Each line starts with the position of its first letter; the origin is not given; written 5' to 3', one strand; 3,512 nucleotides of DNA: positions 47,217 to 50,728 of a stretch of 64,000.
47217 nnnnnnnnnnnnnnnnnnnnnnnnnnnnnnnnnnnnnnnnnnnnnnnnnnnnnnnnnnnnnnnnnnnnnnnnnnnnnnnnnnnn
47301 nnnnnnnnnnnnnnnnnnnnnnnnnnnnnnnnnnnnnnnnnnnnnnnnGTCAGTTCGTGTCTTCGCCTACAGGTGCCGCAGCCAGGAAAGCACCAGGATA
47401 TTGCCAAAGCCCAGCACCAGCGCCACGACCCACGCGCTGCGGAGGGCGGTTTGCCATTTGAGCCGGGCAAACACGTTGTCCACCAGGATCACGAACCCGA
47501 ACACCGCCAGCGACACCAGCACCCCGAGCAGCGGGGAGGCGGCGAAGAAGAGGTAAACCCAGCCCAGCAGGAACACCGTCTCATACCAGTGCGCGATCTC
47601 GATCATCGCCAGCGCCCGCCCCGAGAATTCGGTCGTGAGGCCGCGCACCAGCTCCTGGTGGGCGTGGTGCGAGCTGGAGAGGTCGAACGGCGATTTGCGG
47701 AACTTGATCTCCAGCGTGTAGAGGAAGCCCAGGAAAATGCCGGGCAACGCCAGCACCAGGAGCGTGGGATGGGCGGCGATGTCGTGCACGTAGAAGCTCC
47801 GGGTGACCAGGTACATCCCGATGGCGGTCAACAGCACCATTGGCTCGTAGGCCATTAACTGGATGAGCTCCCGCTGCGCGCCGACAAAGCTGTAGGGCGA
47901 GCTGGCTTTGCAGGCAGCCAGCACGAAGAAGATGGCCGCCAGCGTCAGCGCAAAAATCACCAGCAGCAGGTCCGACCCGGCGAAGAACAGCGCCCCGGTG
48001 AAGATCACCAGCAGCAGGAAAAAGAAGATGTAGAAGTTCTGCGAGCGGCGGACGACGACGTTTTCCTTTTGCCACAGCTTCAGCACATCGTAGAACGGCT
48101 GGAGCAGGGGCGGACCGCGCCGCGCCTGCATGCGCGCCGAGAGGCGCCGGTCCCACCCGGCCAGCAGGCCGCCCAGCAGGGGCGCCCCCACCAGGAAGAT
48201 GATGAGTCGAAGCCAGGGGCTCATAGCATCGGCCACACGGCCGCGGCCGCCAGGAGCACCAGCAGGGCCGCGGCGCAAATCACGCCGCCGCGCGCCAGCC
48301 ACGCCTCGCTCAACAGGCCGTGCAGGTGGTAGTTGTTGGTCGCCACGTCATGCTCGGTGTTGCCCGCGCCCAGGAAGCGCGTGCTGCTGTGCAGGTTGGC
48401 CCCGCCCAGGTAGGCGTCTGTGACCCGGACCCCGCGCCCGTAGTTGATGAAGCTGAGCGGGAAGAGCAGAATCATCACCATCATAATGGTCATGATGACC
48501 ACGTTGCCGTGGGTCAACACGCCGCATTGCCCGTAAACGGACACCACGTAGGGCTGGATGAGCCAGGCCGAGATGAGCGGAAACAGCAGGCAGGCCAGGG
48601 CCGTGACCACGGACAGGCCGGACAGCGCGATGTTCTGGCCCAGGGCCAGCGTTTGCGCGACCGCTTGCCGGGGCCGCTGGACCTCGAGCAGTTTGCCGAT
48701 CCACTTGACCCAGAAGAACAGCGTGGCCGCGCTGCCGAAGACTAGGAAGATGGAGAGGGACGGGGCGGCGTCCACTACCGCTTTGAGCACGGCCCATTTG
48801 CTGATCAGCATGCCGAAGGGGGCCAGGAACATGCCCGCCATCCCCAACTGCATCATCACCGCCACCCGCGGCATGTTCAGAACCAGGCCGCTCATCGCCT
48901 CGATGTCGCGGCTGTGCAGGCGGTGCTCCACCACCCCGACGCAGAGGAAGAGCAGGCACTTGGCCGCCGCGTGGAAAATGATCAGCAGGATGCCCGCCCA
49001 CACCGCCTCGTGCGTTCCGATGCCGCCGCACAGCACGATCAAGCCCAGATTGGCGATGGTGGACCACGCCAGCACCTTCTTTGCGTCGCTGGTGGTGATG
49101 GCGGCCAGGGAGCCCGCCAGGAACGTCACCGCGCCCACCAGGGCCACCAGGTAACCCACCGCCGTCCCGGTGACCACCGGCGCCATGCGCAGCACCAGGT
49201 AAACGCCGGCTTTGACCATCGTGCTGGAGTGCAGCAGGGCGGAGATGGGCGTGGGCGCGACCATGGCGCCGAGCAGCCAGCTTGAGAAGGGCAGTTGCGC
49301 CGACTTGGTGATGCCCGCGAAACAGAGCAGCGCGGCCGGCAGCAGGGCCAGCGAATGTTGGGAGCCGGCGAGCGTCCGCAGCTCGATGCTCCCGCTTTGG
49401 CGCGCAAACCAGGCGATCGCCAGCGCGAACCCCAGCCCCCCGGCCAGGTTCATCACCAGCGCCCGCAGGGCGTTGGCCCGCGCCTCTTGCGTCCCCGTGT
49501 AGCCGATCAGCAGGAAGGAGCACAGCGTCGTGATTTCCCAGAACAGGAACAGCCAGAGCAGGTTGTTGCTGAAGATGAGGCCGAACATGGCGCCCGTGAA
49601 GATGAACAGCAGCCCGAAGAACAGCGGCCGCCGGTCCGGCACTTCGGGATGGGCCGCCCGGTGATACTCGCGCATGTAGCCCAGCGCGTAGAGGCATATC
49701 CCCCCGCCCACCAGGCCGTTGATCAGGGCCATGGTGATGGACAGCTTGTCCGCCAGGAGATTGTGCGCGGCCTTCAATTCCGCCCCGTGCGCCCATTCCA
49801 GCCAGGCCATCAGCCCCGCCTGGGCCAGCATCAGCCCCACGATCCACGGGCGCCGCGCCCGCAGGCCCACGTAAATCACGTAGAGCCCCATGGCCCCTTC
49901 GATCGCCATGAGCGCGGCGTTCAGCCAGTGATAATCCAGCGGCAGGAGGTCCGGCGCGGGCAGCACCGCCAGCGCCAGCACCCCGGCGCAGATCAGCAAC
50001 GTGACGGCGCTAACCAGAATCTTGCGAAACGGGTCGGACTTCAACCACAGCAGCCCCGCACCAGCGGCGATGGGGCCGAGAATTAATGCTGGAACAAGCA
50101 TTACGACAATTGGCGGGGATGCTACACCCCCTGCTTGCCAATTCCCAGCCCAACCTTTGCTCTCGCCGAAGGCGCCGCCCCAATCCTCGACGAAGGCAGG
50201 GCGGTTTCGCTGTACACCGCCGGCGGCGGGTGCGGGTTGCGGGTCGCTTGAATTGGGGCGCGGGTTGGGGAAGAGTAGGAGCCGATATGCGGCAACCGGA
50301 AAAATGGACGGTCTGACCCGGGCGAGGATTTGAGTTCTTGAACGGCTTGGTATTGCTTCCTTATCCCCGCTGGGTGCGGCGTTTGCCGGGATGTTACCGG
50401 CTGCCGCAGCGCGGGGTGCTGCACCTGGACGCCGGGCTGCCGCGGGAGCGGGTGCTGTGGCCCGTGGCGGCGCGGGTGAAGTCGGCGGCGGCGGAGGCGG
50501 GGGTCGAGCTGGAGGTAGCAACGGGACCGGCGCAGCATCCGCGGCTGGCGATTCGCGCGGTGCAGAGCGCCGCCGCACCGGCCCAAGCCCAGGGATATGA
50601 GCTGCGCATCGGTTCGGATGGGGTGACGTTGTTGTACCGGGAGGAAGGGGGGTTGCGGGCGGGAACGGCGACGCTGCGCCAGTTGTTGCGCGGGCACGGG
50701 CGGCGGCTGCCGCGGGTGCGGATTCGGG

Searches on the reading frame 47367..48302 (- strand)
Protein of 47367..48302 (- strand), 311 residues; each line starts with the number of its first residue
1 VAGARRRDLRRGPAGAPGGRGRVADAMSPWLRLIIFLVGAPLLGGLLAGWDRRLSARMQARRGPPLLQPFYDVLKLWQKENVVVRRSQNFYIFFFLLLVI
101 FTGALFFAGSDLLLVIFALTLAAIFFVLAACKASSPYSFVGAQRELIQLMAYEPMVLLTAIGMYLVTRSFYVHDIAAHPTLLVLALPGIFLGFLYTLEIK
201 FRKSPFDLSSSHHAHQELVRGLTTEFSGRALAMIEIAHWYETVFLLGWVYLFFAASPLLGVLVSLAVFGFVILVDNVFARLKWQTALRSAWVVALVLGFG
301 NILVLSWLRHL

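Call 3: search_protein_families(library=pfam, proteins=[window:47367-48302:-], max_evalue=0.01)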
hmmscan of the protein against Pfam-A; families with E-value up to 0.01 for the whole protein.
window:47367-48302:- (311 aa): 1 family
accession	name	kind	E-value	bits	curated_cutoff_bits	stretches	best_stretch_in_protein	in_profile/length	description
PF00146.26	NADHdh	-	1.4e-42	146.5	27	1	33-304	3-296/298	NADH dehydrogenase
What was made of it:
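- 47367..48224 (-): echB: NuoH-like membrane subunit, 285 aa. Its ATG overlaps the echA stop as ATGA. Pfam NADHdh 1.4e-42 (call 3).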

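Call 4: search_protein_families(library=ncbifam, proteins=[window:47367-48302:-], max_evalue=0.01)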
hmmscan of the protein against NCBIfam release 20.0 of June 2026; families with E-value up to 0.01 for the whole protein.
window:47367-48302:- (311 aa): 6 families
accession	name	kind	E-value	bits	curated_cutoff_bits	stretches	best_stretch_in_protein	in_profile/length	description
NF004741.0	PRK06076.1-2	equivalog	2.6e-23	82.8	305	1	37-305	30-329/337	NADH-quinone oxidoreductase subunit NuoH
NF040610.1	F420_dehyd_FpoH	exception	4.6e-13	49.2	475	1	28-272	8-282/339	F420H2 dehydrogenase subunit FpoH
NF004740.0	PRK06076.1-1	equivalog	3.8e-11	43.1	399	1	28-305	13-316/325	NADH-quinone oxidoreductase subunit NuoH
NF004743.0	PRK06076.1-4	equivalog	1.1e-10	41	494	1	113-240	127-254/433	NADH-quinone oxidoreductase subunit NuoH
NF004745.0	PRK06076.1-6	equivalog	2.5e-09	36.9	450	1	47-294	33-318/341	NADH-quinone oxidoreductase subunit NuoH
NF004742.0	PRK06076.1-3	equivalog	5e-07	29.2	531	1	32-283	27-309/356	NADH-quinone oxidoreductase subunit NuoH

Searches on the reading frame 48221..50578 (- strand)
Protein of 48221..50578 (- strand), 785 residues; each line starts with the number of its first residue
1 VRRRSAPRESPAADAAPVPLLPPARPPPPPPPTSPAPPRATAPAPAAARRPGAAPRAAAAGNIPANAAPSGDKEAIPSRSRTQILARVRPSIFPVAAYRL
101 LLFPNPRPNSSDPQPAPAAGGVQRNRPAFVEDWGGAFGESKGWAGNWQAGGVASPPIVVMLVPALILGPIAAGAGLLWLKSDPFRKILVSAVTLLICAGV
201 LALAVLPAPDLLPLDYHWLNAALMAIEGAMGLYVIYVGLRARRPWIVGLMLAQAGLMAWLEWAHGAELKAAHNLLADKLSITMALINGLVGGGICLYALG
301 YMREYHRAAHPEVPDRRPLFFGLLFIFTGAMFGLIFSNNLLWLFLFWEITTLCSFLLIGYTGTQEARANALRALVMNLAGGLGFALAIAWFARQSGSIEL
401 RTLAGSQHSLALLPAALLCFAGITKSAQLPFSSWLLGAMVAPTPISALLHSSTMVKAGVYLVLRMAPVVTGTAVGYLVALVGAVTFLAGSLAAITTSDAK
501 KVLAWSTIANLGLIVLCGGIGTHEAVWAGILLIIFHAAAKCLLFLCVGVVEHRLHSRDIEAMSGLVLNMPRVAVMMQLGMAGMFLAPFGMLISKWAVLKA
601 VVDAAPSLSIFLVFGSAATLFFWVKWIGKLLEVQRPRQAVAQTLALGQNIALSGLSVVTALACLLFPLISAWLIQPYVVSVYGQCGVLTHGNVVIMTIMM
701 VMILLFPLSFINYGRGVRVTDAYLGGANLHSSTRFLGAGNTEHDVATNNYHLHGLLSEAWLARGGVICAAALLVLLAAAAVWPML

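Call 3: search_protein_families(library=pfam, proteins=[window:48221-50578:-], max_evalue=0.01)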
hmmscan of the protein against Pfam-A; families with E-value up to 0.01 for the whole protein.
window:48221-50578:- (785 aa): 2 families
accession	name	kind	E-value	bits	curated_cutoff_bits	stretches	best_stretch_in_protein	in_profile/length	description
PF00361.26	Proton_antipo_M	-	2.4e-54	185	21.5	1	337-616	1-291/294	NADH:quinone oxidoreductase/Mrp antiporter, TM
PF00662.26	Proton_antipo_N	-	8.7e-07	29.2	24.5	1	262-304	1-43/51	NADH-Ubiquinone oxidoreductase (complex I), chain 5 N-terminus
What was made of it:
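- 48221..50101 (-): echA: NuoL/Mrp-antiporter-like membrane subunit, 626 aa. The mechanical ORF runs to 50578 but is over-extended. Pfam Proton_antipo_M 2.4e-54 (call 3).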

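Call 4: search_protein_families(library=ncbifam, proteins=[window:48221-50578:-], max_evalue=0.01)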
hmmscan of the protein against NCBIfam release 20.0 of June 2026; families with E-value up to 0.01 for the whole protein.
window:48221-50578:- (785 aa): 67 families (the best 25 are shown)
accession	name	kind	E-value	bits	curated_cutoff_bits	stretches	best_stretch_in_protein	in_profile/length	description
NF009287.0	PRK12647.1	equivalog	3.2e-81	274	937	1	261-686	61-487/773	putative monovalent cation/H+ antiporter subunit A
NF005097.0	PRK06525.1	equivalog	1.5e-76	258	430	1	269-660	67-466/480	hydrogenase 4 subunit D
NF005141.0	PRK06590.1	equivalog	1.8e-71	241.9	556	1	247-717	49-514/615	NADH-quinone oxidoreductase subunit L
NF009284.0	PRK12644.1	equivalog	7.1e-71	239.5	962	1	255-680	53-484/975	Na+/H+ antiporter subunit A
NF009288.0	PRK12648.1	equivalog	9.6e-70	235.8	1104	1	257-619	57-416/954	monovalent cation/H+ antiporter subunit A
TIGR01974.1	NDH_I_L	subfamily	5.4e-67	227.1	407.5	1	258-632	62-441/630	NADH-quinone oxidoreductase subunit L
NF009285.0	PRK12645.1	equivalog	1.2e-63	215.6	1028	1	256-631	58-442/804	Na+/H+ antiporter subunit A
NF009290.0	PRK12650.1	equivalog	1.8e-62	211.5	980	1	257-625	60-431/966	DUF4040 family protein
TIGR00940.1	2a6301s01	subfamily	9.3e-62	209.4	920.45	1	257-631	56-438/793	monovalent cation:proton antiporter subunit A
NF009286.0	PRK12646.1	equivalog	2e-55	188.7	1063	1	273-611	73-424/800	DUF4040 family protein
NF005626.0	PRK07376.1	equivalog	5.2e-53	180.3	963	1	256-623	69-446/675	NAD(P)H-quinone oxidoreductase subunit 5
NF009289.0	PRK12649.1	equivalog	6.4e-48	163.7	1117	1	259-661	63-477/789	putative monovalent cation/H+ antiporter subunit A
NF040617.1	F420_dehyd_FpoL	exception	8.2e-42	143.8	1050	2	416-590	234-411/669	F420H2 dehydrogenase subunit FpoL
NF005140.0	PRK06589.1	equivalog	2.8e-41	141.9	470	1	277-677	82-484/489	putative monovalent cation/H+ antiporter subunit D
NF005561.0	PRK07234.1-1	equivalog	3.8e-40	138.2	718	1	273-623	75-432/569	putative monovalent cation/H+ antiporter subunit D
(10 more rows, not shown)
